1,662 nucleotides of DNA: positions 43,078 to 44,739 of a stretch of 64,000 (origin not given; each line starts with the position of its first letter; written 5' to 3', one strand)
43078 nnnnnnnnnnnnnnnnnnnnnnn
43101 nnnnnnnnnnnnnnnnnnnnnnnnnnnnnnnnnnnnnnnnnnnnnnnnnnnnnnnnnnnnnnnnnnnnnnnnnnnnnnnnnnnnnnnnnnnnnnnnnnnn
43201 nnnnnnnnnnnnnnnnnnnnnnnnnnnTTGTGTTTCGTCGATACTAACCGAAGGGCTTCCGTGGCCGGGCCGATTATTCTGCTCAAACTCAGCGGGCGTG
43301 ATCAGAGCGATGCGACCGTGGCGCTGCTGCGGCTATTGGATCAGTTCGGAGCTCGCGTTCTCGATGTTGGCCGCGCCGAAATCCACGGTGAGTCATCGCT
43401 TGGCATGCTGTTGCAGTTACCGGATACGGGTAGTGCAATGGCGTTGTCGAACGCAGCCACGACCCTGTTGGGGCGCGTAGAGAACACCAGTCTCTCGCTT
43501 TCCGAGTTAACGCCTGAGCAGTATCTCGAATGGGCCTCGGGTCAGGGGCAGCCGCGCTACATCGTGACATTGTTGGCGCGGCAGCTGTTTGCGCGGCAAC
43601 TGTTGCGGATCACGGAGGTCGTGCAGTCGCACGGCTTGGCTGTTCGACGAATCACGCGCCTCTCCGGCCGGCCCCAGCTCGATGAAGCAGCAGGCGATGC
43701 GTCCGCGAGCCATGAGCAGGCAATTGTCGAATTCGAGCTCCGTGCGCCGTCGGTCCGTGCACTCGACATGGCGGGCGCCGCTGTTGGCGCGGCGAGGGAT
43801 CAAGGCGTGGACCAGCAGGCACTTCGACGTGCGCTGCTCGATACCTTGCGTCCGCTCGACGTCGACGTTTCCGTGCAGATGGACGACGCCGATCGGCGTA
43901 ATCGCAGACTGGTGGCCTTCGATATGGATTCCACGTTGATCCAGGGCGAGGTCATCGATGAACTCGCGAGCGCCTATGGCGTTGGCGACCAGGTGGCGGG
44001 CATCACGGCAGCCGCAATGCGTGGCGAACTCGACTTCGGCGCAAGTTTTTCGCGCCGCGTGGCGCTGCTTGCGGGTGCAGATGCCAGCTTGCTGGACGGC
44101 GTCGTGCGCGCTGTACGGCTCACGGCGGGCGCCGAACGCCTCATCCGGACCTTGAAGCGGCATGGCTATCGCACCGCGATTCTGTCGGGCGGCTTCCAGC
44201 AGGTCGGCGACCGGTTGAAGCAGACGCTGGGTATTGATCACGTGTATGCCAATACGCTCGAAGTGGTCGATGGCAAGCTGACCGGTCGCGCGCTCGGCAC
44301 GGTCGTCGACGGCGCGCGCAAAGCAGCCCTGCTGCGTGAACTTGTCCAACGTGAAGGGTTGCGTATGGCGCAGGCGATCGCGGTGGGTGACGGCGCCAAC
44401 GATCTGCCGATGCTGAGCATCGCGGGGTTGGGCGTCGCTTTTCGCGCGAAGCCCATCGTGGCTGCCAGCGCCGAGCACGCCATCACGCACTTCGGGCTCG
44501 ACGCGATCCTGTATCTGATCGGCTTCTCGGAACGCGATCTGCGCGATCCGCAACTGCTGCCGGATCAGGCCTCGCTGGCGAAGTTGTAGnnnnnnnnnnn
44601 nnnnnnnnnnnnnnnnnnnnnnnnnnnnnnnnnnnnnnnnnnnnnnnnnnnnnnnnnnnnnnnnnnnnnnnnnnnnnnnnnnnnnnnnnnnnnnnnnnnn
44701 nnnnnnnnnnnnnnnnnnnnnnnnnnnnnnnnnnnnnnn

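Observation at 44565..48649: fimX-like degenerate GGDEF-EAL gene translationally coupled to an upstream 630-aa PilZ-like protein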

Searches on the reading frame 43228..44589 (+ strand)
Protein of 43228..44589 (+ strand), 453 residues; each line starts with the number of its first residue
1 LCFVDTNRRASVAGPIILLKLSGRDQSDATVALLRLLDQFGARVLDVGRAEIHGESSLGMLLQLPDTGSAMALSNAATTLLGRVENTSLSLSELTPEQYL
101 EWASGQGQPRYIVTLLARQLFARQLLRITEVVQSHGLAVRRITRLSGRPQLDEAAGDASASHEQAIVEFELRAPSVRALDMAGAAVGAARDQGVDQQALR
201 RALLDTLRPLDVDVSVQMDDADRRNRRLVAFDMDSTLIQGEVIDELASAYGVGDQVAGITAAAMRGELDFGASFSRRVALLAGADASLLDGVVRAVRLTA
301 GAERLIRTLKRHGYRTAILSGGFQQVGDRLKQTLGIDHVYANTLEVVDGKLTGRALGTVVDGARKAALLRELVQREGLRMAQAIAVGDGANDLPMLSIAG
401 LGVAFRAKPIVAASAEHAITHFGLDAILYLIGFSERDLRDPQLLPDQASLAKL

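Call 3: search_protein_families(library=pfam, proteins=[window:43228-44589:+], max_evalue=0.1)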
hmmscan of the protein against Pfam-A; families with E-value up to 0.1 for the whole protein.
window:43228-44589:+ (453 aa): 6 families
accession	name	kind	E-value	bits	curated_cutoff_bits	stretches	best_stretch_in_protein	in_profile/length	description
PF12710.13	HAD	-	7.8e-25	88.8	27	1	229-396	1-188/189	haloacid dehalogenase-like hydrolase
PF00702.32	Hydrolase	-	1.5e-21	78.2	26.4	1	227-400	2-191/191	haloacid dehalogenase-like hydrolase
PF13740.12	ACT_6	-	6.1e-11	42.5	23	1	16-76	2-58/76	ACT domain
PF08282.18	Hydrolase_3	-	3e-10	40.7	20.9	1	361-428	184-252/255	haloacid dehalogenase-like hydrolase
PF13419.12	HAD_2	-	0.0093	16.5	23.8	0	296-393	78-165/178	Haloacid dehalogenase-like hydrolase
PF06888.18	Put_Phosphatase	-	0.043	13.7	27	0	368-396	154-186/234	Putative Phosphatase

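Call 4: search_protein_families(library=ncbifam, proteins=[window:43228-44589:+], max_evalue=0.1)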
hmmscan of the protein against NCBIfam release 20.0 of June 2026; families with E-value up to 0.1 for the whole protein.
window:43228-44589:+ (453 aa): 34 families (the best 25 are shown)
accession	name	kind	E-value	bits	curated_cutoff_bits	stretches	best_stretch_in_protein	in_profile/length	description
NF008350.0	PRK11133.1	equivalog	2.7e-70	237.1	413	1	205-432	89-316/324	phosphoserine phosphatase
TIGR00338.1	serB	equivalog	2.7e-70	236.4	144.15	1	214-431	2-219/219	phosphoserine phosphatase SerB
TIGR01488.1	HAD-SF-IB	subfamily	1.1e-29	103.6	45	1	228-398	1-176/177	HAD-IB family phosphatase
TIGR01490.1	HAD-SF-IB-hyp1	subfamily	2.4e-20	73.6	98.3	1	297-403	87-194/202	HAD-IB family hydrolase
TIGR01491.1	HAD-SF-IB-PSPlk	hypoth_equivalog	3.7e-18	66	151.9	1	225-405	3-188/201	phosphoserine phosphatase-like hydrolase, archaeal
NF010109.0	PRK13582.1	equivalog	3.7e-11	43.1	133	1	262-417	31-181/205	bifunctional phosphoserine phosphatase/homoserine phosphotransferase ThrH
TIGR00099.1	Cof-subfamily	subfamily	1.1e-10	41.5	137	1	356-428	180-253/256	Cof-type HAD-IIB family hydrolase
NF052360.1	HolPasePseu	equivalog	4.6e-10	39.5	280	1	287-417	79-209/218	histidinol-phosphatase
TIGR01525.1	ATPase-IB_hvy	subfamily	1.1e-08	34.5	346.25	2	365-436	439-508/560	heavy metal translocating P-type ATPase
NF002245.0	PRK01158.1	equivalog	3.7e-08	32.9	198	1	344-413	140-207/233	phosphoglycolate phosphatase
NF007821.0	PRK10530.1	equivalog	1.2e-07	31.2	274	1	361-427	196-263/272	pyridoxal phosphatase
TIGR01487.1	Pglycolate_arch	equivalog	2.9e-07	30.6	122.75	1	359-405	142-188/215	phosphoglycolate phosphatase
TIGR01511.1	ATPase-IB1_Cu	subfamily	3e-07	29.7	397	2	378-436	426-484/542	copper-translocating P-type ATPase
TIGR01484.1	HAD-SF-IIB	subfamily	1.8e-06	28.2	41.8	1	352-404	167-220/221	HAD-IIB family hydrolase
NF045966.1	YcsE_rel_Pase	equivalog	2.6e-06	27.1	220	1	362-406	189-233/265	YcsE-related riboflavin metabolism phosphatase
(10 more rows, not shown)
